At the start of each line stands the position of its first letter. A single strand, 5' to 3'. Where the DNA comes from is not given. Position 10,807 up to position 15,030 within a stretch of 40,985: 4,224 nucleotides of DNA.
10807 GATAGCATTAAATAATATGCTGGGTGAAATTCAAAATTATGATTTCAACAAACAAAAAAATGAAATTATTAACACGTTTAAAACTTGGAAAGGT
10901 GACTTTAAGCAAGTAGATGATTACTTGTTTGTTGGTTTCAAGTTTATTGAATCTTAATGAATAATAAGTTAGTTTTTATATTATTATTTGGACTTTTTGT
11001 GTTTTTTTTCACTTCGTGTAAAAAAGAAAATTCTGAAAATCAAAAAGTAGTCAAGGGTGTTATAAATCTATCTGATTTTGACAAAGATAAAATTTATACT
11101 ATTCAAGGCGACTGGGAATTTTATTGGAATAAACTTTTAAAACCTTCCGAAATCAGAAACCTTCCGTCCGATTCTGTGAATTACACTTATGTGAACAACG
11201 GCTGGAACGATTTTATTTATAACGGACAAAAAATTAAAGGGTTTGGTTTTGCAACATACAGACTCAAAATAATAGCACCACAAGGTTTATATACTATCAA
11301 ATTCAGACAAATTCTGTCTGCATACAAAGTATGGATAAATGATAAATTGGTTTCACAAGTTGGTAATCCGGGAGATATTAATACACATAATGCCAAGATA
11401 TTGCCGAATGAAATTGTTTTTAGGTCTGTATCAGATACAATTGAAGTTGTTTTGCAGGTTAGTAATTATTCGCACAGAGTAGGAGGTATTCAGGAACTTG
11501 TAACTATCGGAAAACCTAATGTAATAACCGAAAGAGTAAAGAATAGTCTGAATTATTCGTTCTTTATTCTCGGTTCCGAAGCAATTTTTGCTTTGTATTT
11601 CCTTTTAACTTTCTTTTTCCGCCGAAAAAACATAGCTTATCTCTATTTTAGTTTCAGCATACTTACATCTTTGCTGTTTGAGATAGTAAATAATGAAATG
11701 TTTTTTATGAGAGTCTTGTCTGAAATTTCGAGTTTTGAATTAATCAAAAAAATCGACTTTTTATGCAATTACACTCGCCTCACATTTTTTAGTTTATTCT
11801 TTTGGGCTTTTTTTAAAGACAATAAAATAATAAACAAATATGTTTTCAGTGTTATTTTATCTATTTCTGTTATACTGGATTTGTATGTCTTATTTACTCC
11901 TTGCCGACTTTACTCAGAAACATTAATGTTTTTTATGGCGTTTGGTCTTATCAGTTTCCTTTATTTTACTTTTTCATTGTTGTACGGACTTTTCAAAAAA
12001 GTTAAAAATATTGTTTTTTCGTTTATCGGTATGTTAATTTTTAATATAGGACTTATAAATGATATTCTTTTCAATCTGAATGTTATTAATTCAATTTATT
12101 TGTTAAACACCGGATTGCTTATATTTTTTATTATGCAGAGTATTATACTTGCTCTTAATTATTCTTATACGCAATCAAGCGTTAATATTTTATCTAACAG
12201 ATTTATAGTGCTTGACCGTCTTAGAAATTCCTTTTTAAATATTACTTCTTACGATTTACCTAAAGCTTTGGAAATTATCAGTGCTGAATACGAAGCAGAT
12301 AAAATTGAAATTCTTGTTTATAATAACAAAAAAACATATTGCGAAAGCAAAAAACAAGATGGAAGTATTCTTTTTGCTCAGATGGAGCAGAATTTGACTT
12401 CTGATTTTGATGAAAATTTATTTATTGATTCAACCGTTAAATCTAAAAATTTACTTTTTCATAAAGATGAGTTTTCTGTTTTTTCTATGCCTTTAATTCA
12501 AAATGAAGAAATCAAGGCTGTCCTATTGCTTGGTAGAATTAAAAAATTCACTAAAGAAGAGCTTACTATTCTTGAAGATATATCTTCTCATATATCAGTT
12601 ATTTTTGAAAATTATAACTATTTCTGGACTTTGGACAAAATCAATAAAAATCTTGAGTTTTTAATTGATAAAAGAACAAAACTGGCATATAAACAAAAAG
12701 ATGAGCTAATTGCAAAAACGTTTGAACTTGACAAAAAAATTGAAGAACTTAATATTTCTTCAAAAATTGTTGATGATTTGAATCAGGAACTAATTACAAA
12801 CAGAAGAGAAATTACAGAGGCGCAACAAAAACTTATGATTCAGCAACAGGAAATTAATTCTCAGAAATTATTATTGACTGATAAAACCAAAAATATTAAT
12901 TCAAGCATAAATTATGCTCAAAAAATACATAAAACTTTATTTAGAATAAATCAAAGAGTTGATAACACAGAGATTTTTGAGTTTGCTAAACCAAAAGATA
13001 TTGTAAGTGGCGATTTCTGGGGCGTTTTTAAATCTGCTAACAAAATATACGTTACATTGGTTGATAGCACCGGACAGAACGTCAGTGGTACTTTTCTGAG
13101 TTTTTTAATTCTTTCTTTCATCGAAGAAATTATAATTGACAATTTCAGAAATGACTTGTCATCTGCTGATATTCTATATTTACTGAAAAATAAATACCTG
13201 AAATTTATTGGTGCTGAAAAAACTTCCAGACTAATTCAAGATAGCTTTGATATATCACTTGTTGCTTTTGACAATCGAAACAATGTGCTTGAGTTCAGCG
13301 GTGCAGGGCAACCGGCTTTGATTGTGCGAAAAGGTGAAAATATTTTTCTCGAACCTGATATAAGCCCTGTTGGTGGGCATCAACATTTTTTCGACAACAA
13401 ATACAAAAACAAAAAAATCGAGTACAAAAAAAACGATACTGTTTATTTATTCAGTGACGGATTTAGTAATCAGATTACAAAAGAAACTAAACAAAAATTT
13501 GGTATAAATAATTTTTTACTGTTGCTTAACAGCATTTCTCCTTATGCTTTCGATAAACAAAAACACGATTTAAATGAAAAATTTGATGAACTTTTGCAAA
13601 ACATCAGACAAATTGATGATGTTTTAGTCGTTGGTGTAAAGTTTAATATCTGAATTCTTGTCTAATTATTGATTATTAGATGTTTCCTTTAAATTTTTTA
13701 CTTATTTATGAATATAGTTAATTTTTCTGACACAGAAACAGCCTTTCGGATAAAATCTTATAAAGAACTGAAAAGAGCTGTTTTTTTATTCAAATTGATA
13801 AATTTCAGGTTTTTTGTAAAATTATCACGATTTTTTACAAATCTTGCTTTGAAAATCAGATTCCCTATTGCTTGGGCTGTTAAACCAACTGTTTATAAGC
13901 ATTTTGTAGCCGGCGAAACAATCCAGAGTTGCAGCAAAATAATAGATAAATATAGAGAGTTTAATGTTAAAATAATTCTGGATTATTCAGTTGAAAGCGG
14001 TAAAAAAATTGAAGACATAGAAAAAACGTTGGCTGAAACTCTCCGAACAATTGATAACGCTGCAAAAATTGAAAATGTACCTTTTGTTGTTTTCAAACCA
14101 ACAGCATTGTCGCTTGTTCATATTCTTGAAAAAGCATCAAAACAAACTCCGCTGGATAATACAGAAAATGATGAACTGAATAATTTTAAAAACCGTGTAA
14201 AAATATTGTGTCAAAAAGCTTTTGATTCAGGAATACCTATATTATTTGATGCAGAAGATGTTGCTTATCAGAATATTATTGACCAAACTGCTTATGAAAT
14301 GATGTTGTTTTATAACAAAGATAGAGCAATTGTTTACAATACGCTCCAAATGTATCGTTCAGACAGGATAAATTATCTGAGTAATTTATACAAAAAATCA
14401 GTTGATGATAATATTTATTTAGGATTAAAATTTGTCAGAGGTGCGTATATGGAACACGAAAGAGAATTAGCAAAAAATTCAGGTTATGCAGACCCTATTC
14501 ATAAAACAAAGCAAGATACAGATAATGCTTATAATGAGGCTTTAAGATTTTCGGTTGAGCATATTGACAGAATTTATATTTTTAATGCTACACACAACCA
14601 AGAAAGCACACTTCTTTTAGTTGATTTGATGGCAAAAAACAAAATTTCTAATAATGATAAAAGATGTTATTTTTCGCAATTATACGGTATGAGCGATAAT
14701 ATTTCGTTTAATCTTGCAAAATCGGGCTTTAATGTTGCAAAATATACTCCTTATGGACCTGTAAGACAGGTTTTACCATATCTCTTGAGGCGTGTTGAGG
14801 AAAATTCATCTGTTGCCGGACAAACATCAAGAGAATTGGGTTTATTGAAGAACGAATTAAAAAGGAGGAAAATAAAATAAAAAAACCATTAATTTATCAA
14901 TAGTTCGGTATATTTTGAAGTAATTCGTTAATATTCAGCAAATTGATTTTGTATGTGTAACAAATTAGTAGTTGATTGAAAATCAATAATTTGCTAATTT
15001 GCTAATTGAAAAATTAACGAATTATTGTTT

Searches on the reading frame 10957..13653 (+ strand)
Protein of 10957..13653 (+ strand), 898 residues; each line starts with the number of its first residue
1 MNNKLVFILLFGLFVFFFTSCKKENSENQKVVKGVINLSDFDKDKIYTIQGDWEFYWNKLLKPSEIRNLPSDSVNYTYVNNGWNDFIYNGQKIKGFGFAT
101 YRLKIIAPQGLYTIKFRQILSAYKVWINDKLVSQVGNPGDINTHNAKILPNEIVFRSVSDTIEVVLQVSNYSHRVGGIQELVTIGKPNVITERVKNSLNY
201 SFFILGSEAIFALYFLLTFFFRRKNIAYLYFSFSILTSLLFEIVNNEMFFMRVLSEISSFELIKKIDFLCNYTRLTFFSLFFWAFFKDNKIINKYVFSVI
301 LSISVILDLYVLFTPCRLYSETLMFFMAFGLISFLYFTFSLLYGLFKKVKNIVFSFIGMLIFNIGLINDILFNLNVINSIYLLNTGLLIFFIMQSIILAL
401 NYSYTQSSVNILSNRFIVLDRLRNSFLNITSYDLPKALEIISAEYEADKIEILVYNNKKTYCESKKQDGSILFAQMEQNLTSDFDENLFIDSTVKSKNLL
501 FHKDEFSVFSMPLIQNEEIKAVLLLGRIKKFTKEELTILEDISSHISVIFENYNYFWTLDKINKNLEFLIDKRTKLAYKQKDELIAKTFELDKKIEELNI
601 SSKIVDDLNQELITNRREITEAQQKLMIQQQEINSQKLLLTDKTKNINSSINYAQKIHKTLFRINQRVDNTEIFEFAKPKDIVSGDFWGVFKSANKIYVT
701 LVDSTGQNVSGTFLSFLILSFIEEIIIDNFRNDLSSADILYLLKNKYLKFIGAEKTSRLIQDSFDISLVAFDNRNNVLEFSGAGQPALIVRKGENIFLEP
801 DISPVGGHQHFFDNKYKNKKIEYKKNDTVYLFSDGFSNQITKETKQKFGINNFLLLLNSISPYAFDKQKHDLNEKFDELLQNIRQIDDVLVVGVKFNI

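Call 77: search_protein_families(library=pfam, proteins=[window:10957-13653:+], max_evalue=0.00001)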
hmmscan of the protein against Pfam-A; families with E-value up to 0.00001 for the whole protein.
window:10957-13653:+ (898 aa): 2 families
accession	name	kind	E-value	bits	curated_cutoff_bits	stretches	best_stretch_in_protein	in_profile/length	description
PF07695.17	7TMR-DISM_7TM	-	1.2e-16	61.7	29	1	201-399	5-203/205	7TM diverse intracellular signalling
PF07228.17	SpoIIE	-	3.9e-10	40.4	25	1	695-896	3-191/192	Stage II sporulation protein E (SpoIIE)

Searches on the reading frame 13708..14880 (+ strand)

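Call 77: search_protein_families(library=pfam, proteins=[window:13708-14880:+], max_evalue=0.00001)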
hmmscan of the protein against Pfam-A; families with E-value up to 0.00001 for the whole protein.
window:13708-14880:+ (390 aa): 1 family
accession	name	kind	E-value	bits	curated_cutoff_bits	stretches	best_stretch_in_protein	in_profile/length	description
PF01619.24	Pro_dh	-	2.3e-71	241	27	1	77-375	3-278/278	Proline dehydrogenase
